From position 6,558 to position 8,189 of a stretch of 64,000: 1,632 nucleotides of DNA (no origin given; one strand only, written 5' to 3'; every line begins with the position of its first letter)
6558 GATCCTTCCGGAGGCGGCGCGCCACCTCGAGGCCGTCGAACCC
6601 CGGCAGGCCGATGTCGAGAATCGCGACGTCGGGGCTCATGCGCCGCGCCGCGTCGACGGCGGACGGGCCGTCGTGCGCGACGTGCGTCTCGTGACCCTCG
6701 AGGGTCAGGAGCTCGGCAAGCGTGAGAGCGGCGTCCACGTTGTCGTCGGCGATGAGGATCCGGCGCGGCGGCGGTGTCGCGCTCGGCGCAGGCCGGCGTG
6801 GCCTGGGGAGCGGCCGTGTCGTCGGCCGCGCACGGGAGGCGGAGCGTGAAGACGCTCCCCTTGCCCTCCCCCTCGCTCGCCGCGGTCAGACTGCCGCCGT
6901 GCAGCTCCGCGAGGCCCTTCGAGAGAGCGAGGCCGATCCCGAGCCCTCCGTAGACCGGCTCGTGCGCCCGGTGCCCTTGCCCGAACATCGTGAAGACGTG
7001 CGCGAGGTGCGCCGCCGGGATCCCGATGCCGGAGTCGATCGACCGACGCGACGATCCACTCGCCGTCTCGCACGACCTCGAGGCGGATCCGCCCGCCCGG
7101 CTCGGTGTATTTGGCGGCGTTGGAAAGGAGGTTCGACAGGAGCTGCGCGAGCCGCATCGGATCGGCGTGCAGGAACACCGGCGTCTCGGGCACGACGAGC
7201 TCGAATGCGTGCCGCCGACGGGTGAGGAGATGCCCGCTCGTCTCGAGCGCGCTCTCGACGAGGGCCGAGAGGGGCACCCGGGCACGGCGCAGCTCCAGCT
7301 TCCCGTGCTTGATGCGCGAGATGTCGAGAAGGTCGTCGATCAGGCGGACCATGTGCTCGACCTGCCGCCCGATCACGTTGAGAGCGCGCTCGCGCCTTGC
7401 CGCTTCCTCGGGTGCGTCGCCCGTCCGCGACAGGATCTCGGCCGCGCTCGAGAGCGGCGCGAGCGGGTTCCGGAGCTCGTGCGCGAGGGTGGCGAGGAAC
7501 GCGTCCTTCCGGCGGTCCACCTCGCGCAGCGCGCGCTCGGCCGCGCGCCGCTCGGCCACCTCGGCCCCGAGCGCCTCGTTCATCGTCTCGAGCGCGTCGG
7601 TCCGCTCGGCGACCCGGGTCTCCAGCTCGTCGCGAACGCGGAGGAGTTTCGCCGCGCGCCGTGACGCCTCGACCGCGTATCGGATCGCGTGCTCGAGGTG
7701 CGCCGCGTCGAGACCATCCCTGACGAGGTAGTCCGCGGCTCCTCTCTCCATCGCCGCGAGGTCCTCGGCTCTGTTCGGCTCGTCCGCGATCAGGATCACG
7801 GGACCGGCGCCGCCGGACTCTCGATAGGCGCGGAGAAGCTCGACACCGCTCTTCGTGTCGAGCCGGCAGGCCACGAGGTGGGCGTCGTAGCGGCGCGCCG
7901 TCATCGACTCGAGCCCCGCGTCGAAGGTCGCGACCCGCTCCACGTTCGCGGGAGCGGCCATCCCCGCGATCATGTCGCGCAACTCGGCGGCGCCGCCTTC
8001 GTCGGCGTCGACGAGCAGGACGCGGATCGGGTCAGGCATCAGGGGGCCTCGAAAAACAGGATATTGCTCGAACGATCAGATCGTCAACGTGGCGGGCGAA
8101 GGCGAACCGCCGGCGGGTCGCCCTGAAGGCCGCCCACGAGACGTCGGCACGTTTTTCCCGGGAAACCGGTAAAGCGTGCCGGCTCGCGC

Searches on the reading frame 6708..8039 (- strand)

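Call 85: search_protein_families(library=pfam, proteins=[window:6708-8039:-], max_evalue=0.001)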
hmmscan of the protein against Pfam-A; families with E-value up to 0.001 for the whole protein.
window:6708-8039:- (444 aa): 3 families
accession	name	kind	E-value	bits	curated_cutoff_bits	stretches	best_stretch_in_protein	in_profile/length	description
PF00512.31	HisKA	-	2.1e-17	63.3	26.9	1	178-246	2-66/66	His Kinase A (phospho-acceptor) domain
PF00072.30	Response_reg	-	3.3e-08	34.1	30.2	1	7-117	1-108/111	Response regulator receiver domain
PF02518.31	HATPase_c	-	8.2e-06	26.7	26.4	1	293-333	2-42/111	Histidine kinase-, DNA gyrase B-, and HSP90-like ATPase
